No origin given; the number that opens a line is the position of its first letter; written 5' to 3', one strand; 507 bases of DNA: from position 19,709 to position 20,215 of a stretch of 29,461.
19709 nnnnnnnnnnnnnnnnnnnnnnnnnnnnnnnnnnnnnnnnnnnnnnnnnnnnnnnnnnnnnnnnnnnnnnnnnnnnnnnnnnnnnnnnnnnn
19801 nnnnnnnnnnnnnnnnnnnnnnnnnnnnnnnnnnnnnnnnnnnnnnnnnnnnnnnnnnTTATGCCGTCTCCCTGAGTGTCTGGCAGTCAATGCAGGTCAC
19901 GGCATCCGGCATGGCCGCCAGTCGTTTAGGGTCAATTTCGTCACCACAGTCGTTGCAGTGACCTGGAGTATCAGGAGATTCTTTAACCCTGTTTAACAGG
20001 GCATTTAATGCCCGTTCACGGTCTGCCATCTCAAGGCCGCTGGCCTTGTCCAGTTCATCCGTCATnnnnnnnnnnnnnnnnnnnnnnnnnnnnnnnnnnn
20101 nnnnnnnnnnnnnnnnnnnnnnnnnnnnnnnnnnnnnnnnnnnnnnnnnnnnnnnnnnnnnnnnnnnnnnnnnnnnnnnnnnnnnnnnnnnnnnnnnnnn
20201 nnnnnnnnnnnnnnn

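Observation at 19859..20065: TraR/DksA-type zinc-finger protein embedded in the late operon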

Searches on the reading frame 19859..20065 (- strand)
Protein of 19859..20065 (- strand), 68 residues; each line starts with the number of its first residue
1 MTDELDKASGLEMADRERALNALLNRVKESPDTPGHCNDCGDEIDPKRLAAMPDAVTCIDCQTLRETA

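Call 3: search_protein_families(library=pfam, proteins=[window:19859-20065:-], max_evalue=0.01)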
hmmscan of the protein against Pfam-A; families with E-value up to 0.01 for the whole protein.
window:19859-20065:- (68 aa): 1 family
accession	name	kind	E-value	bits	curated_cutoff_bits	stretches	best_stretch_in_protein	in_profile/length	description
PF01258.23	zf-dskA_traR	-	7.4e-13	48.7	24.9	1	35-66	4-35/36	Prokaryotic dksA/traR C4-type zinc finger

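Call 4: search_protein_families(library=phrogs, proteins=[window:19859-20065:-], max_evalue=0.001)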
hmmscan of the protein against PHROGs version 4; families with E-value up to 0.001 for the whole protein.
window:19859-20065:- (68 aa): 1 family
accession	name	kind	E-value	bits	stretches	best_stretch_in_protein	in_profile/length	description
phrog_54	-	other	1.3e-19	71.2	1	1-67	1-66/75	DksA-like zinc-finger protein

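Call 6: search_solved_structures(query=window:19859-20065:-, max_evalue=1, show_alignments=4)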
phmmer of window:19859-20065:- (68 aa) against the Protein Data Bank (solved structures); distinct sequences matched with E-value up to 1: 8.
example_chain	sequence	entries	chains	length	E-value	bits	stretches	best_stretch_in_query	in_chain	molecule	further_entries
1tjl_A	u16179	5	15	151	4.6e-08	36.6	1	11-66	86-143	DnaK suppressor protein | RNA polymerase-binding transcription factor DksA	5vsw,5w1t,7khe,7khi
2kq9_A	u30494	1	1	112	0.0024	21.7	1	9-62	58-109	DnaK suppressor protein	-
5w1s_M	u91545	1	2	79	0.018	18.9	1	1-66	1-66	Protein TraR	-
6n57_M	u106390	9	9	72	0.033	18.1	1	16-66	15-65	Protein TraR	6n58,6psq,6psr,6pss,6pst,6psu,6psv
6ptg_A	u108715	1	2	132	0.1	16.5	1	2-62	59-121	DnaK Suppressor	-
4ijj_A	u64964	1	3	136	0.26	15.3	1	11-65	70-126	Putative C4-type zinc finger protein, DksA/TraR family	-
2kgo_A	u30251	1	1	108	0.45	14.5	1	33-65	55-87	Uncharacterized protein ybiI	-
2miu_A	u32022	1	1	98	0.93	13.5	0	35-63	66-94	Four and a half LIM domains protein 2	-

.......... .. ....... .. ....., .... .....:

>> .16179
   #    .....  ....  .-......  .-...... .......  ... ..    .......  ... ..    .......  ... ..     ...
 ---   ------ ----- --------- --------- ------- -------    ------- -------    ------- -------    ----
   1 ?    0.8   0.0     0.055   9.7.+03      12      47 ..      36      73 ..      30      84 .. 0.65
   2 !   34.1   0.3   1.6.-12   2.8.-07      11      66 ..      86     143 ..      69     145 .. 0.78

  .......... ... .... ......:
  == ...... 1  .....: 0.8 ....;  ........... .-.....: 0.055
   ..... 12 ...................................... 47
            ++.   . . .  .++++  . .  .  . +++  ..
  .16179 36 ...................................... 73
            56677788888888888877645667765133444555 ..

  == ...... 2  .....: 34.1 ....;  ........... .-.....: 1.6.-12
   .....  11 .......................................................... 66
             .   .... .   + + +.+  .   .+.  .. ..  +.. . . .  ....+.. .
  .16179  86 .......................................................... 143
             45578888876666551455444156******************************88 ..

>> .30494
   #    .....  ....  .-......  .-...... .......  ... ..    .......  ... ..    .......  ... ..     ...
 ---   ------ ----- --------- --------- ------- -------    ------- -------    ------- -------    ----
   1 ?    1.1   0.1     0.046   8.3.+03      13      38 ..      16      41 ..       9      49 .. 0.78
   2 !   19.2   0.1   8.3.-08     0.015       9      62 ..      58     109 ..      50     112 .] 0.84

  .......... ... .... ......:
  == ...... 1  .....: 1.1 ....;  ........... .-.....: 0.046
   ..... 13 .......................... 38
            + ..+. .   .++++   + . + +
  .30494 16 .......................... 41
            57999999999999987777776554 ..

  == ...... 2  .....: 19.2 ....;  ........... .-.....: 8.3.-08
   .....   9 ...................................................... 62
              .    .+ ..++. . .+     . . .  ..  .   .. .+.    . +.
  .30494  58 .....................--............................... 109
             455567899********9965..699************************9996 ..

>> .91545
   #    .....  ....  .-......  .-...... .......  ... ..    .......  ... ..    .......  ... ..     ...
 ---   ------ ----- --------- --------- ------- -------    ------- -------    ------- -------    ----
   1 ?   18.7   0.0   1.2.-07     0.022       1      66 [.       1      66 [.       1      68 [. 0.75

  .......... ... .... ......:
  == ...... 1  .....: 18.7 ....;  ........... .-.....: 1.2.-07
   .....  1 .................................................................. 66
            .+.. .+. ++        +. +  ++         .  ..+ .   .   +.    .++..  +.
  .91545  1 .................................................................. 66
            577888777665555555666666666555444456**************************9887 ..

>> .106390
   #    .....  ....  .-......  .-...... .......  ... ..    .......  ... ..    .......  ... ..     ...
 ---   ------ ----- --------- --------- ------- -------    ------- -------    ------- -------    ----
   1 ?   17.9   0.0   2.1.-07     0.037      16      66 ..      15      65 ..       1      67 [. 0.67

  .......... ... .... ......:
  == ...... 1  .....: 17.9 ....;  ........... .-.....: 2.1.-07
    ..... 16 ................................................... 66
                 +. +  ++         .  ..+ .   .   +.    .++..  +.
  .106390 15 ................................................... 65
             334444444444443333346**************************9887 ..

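Call 8: search_protein_families(library=ncbifam, proteins=[window:19859-20065:-], max_evalue=0.01)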
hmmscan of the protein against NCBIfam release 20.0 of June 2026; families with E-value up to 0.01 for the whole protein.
window:19859-20065:- (68 aa): 7 families
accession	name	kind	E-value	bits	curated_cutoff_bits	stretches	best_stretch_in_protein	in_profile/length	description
TIGR02419.1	C4_traR_proteo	subfamily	9.8e-16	58.1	59.7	1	3-66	1-64/64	phage/conjugal plasmid C-4 type zinc finger protein, TraR family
TIGR02420.1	dksA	equivalog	6.8e-09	36.1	115.5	1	3-63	47-109/110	RNA polymerase-binding protein DksA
NF008045.0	PRK10778.1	equivalog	3.7e-08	33.7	289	1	11-66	86-143/151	RNA polymerase-binding protein DksA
TIGR02890.1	bacill_yteA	subfamily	3.6e-07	30.4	134.4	1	18-65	72-117/159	regulatory protein, yteA family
NF033459.1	DksA_like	equivalog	6.8e-07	29.6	105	1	21-66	67-110/113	RNA polymerase-binding protein DksA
NF008243.0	PRK11019.1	equivalog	4.4e-05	23.8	96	1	32-66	34-68/88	DksA/TraR family C4-type zinc finger protein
NF010268.0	PRK13715.1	equivalog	0.0062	16.5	108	1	35-66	35-66/73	conjugal transfer protein TraR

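Call 19: search_dna_similar(query=window:19859-20065:-, collection=phages, mode=protein, max_evalue=0.001, max_rows=60, rows=spread)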
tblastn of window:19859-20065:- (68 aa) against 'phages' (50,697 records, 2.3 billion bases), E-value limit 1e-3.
Records with a match: 51; places in all: 51; records where one place covers at least 80% of the query: 47.
Best place of each record, by identity: 60-80% 1; <60% 50.
By first word of the organism name: Vibrio 16; Pseudomonas 10; Salmonella 7; Escherichia 3; Klebsiella 2; Acinetobacter 2; Sinorhizobium 2; Mannheimia 2; Halomonas 1; Shewanella 1; and 5 more.
By host as written in the record: Vibrio sp. 9; - 5; Vibrio splendidus 12B12 2; Pseudomonas aeruginosa PA14 2; Sinorhizobium meliloti NRRL L-50 2; Pseudomonas aeruginosa WH-SGI-V-07174 2; Salmonella enterica subsp. enterica serovar Enteritidis ST11 2; Vibrio alginolyticus 2; and 24 more.
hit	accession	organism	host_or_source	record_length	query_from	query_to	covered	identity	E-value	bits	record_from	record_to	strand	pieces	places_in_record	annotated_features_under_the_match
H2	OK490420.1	Klebsiella phage Kp4866-3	Klebsiella pneumoniae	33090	1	66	97%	62.1%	6e-19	84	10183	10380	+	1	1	record has no annotation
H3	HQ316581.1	Vibrio phage martha 12B12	Vibrio splendidus 12B12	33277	1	66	97%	47.1%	3e-11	62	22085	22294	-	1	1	C4-type zinc finger protein | hypothetical protein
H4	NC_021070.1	Vibrio phage martha 12B12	Vibrio splendidus 12B12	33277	1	66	97%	47.1%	3e-11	62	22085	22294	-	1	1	DksA-like zinc-finger protein | hypothetical protein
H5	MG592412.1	Vibrio phage 1.028.O._10N.286.45.B6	Vibrio sp.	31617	1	66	97%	45.7%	2e-10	59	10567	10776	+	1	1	C4 DksA/TraR-type zinc finger protein | coil containing protein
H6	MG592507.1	Vibrio phage 1.136.O._10N.261.45.E11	Vibrio sp.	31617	1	66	97%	45.7%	2e-10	59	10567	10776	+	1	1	hypothetical protein (x2)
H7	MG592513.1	Vibrio phage 1.142.O._10N.261.49.E11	Vibrio sp.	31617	1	66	97%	45.7%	2e-10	59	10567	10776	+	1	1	C4 DksA/TraR-type zinc finger protein | coil containing protein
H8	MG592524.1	Vibrio phage 1.156.O._10N.261.45.A6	Vibrio sp.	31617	1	66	97%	45.7%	2e-10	59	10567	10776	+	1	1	C4 DksA/TraR-type zinc finger protein | coil containing protein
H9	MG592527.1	Vibrio phage 1.159.O._10N.261.46.F12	Vibrio sp.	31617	1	66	97%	45.7%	2e-10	59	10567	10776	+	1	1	C4 DksA/TraR-type zinc finger protein | coil containing protein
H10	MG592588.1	Vibrio phage 1.217.O._10N.261.45.A1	Vibrio sp.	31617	1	66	97%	45.7%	2e-10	59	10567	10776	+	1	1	C4 DksA/TraR-type zinc finger protein | coil containing protein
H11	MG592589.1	Vibrio phage 1.219.O._10N.261.45.E2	Vibrio sp.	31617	1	66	97%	45.7%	2e-10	59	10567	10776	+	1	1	C4 DksA/TraR-type zinc finger protein | coil containing protein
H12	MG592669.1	Vibrio phage 2.159.A._10N.261.46.F12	Vibrio sp.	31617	1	66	97%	45.7%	2e-10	59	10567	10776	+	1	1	C4 DksA/TraR-type zinc finger protein | coil containing protein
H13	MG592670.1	Vibrio phage 2.159.B._10N.261.46.F12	Vibrio sp.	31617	1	66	97%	45.7%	2e-10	59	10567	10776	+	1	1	C4 DksA/TraR-type zinc finger protein | coil containing protein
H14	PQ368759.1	Halomonas phage vB_HboP_4908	Vreelandella boliviensis (basionym: ...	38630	1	66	97%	42.4%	2e-4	43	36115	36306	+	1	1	DnaK suppressor protein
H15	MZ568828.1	Shewanella phage vB_SspM_MuM16-2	Shewanella sp. M16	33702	1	66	97%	41.4%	8e-8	52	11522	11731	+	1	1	C4-type zinc finger protein | transmembrane segment containicg protein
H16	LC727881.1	Stx2c-converting phage Stx2c_JNE082796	-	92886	3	67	96%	41.8%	4e-8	53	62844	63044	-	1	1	region of the inserted Bacteriophage Mu-like phage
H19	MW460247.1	Burkholderia phage BCSR129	Burkholderia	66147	2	68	99%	38.8%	2e-4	43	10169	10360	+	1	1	hypothetical protein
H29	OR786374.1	Sinorhizobium phage StopSmel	Sinorhizobium meliloti NRRL L-50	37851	12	63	76%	46.3%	1e-5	46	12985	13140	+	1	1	hypothetical protein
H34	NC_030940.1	Pseudomonas phage phi3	Pseudomonas aeruginosa WH-SGI-V-07174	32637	1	62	91%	38.7%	8e-5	44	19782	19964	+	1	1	DksA-like zinc-finger protein | tail protein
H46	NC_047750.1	Mannheimia phage vB_MhM_1127AP1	Mannheimia haemolytica 1127A serotype A2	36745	1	66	97%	34.8%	6e-4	41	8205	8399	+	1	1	DksA-like zinc-finger protein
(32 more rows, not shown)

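Call 22: get_annotated_region(hit=H4, flank=4000)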
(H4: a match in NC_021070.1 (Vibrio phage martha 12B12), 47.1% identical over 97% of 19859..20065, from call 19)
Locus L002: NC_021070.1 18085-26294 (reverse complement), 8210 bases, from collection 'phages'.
description: Vibrio phage martha 12B12 genomic sequence.
organism: Vibrio phage martha 12B12 (NCBI taxid 573175)
taxonomy: Viruses; Duplodnaviria; Heunggongvirae; Uroviricota; Caudoviricetes
host: Vibrio splendidus 12B12; source: Atlantic: Ipswich Bay; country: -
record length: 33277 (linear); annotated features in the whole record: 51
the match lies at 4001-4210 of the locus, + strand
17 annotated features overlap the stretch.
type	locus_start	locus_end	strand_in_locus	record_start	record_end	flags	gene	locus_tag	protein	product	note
CDS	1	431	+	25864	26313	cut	-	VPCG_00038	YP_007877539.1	hypothetical protein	-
CDS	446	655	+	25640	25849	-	-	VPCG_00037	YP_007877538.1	SEC-C domain-containing protein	-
CDS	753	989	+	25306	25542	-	-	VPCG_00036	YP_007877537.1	hypothetical protein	-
CDS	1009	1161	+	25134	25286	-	-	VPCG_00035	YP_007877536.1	hypothetical protein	-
CDS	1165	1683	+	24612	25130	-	-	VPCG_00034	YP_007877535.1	regulatory protein GemA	similar to gp16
CDS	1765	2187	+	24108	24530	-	-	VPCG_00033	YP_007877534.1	late transcriptional activator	-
CDS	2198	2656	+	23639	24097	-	-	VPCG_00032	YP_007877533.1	hypothetical protein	-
CDS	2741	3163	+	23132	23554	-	-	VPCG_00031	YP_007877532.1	DUF5675 family protein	-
CDS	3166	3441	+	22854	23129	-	-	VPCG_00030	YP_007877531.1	hypothetical protein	-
CDS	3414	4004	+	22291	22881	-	-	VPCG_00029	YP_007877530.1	hypothetical protein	-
CDS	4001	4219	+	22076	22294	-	-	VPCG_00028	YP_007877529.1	DksA-like zinc-finger protein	-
CDS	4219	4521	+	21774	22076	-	-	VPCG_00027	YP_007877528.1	DUF2730 family protein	-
CDS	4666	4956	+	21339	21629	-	-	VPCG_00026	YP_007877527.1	hypothetical protein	-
CDS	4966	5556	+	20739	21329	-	-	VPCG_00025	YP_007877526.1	terminase small subunit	similar to gp27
CDS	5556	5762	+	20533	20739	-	-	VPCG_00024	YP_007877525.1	hypothetical protein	-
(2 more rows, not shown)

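Call 23: get_annotated_region(hit=H15, flank=4000)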
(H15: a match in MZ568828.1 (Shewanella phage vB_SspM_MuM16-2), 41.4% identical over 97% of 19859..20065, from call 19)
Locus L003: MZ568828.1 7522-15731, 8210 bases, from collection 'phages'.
description: Shewanella phage vB_SspM_MuM16-2, complete genome.
organism: Shewanella phage vB_SspM_MuM16-2 (NCBI taxid 2866685)
taxonomy: Viruses; Duplodnaviria; Heunggongvirae; Uroviricota; Caudoviricetes
host: Shewanella sp. M16; source: arsenic-containing microbial mats; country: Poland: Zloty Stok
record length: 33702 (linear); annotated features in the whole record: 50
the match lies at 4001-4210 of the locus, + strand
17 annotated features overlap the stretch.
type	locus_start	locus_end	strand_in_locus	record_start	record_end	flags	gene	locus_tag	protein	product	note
CDS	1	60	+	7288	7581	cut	-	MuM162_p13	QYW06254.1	hypothetical protein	-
CDS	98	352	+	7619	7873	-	-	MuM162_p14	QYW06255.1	hypothetical protein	-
CDS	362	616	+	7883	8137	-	-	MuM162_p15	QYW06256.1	hypothetical protein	-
CDS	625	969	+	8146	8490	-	-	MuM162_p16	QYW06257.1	hypothetical protein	-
CDS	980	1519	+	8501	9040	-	-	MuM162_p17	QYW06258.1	hypothetical protein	Mu-like prophage protein gp16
CDS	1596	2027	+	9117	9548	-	-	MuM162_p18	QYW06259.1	middle operon regulator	Middle operon regulator, Mor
CDS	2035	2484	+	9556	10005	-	-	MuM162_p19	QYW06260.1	hypothetical protein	-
CDS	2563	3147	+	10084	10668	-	-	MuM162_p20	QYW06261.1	lysozyme family protein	lysozyme (N-acetylmuramidase) family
CDS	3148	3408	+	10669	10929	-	-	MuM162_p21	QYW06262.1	hypothetical protein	-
CDS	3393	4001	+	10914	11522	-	-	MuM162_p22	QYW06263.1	transmembrane segment containicg protein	-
CDS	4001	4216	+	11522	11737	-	-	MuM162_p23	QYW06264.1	C4-type zinc finger protein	C4-type zinc finger protein, DksA/TraR family protein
CDS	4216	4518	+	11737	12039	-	-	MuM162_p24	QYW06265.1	N-terminal signal sequence containing protein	-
CDS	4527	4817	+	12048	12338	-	-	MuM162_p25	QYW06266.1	hypothetical protein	-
CDS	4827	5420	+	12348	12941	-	-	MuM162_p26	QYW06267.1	terminase small subunit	-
CDS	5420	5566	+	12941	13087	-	-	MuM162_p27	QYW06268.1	hypothetical protein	-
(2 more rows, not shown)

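Call 24: get_annotated_region(hit=H46, flank=4000)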
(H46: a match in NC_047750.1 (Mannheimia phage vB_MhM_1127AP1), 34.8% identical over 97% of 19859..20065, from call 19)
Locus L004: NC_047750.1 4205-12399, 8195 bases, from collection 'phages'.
description: Mannheimia phage vB_MhM_1127AP1, complete genome.
organism: Mannheimia phage vB_MhM_1127AP1 (NCBI taxid 1572746)
taxonomy: Viruses; Duplodnaviria; Heunggongvirae; Uroviricota; Caudoviricetes; Peduoviridae; Baylorvirus; Baylorvirus bv1127AP1
host: Mannheimia haemolytica 1127A serotype A2; source: Alberta beef cattle feedlot; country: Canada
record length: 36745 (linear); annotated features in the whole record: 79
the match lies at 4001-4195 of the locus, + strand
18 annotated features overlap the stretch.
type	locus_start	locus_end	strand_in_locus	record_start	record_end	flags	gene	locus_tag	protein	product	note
CDS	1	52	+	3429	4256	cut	-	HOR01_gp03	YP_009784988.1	head scaffolding protein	similar to YP_655471.1 capsid scaffolding protein O [Mannheimia phage phiMHaA1]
CDS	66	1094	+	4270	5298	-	-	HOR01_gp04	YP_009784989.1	major capsid protein, P2 family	similar to YP_655472.1 major capsid protein N [Mannheimia phage phiMHaA1]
CDS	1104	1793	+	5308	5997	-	-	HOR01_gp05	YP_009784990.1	terminase small subunit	similar to YP_655473.1 terminase small subunit [Mannheimia phage phiMHaA1]; motifs: phage_terminase[pfam05944], phage ...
regulatory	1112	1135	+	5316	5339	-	-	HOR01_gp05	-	terminator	rho-independent terminator; discovered using TransTermHP v2.09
regulatory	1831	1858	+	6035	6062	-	-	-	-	promoter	similar to MhaA1-PHL101 promoter consensus (Highlander et al.2006. Virology 350:79-89)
regulatory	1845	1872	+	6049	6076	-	-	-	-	terminator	rho-independent terminator;discovered using MFold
CDS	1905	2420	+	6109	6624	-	-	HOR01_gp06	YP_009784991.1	head-tail adaptor Ad1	similar to YP_007668967.1 Phage head completion [Mannheimia haemolytica USDA-ARS-USMARC-185] and WP_006252832.1 head ...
CDS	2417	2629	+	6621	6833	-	-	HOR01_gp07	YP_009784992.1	baseplate hub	similar to YP_655475.1 tail synthesis protein X [Mannheimia phage phiMHaA1]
CDS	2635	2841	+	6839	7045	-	-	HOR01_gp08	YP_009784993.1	holin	similar to YP_655476.1 possible holin [Mannheimia phage phiMHaA1]; motifs:1,transmembrane domains shown by Phobius and ...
CDS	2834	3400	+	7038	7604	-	-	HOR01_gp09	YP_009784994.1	endolysin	similar to YP_007668964.1 Lysozyme [Mannheimia haemolytica USDA-ARS-USMARC-185] and WP_006252831.1 lysozyme [Mannheimia ...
CDS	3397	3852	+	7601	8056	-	-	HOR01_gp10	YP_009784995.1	Rz-like spanin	similar to YP_655478.1 hypothetical bacteriophage protein [Mannheimia phage phiMHaA1]; motifs: PHA02047[PHA02047], ...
regulatory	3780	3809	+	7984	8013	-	-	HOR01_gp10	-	promoter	similar to MhaA1-PHL101 promoter consensus (Highlander et al.2006. Virology 350:79-89)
regulatory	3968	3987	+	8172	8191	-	-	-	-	terminator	rho-independent terminator; discovered using WebGeSTer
CDS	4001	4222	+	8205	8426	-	-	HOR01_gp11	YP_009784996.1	DksA-like zinc-finger protein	similar to YP_655479.1 hypothetical protein MhaA1p11 [Mannheimia phage phiMHaA1] and YP_007666079.1 DnaK suppressor ...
CDS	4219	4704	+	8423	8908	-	-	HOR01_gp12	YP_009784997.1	tail terminator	similar to YP_655480.1 YP_655480.1 tail completion protein R [Mannheimia phage phiMHaA1] and WP_006250774.1 tail ...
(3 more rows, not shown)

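Call 29: find_homologous_proteins(query=window:19859-20065:-, max_evalue=0.001)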
Query window:19859-20065:- (68 aa): 14 proteins with E <= 0.001 among 14 candidates.
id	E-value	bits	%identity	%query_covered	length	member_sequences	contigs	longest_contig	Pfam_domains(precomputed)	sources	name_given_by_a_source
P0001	1.2e-35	138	96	100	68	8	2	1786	PF01258.24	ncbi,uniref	ncbi:TraR/DksA C4-type zinc finger protein [Citrobacter freundii]|uniref:TraR/DksA C4-type zinc fing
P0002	5.7e-35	136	96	100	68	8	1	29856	PF01258.24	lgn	-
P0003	1.7e-32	128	90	100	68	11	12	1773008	PF01258.24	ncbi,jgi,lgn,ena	ncbi:TraR/DksA C4-type zinc finger protein [Citrobacter farmeri]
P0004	1.5e-28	115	82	97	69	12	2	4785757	PF01258.24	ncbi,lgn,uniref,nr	ncbi:TPA: TraR/DksA C4-type zinc finger protein [Citrobacter koseri]|uniref:RNA polymerase-binding t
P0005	2.3e-28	115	80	97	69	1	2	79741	PF01258.24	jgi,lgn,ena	-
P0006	3.5e-28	114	80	97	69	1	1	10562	PF01258.24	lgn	-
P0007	6.7e-27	110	84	100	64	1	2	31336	PF01258.24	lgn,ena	-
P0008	5.4e-26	107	76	97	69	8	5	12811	PF01258.24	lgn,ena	-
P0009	3.3e-24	102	76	97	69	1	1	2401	PF01258.24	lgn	-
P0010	1.5e-19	87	73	100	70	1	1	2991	-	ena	-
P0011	1.8e-19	87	67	97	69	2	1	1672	PF01258.24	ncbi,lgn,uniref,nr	ncbi:hypothetical protein GTGU_04783 [Trabulsiella guamensis ATCC 49490]|uniref:Zinc finger DksA/Tra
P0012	5.3e-18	82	100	56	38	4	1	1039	PF01258.24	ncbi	ncbi:TraR/DksA family transcriptional regulator, partial [Citrobacter freundii]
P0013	1.5e-10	59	100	47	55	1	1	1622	-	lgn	-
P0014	5.7e-10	57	51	94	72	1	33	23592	PF01258.24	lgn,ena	-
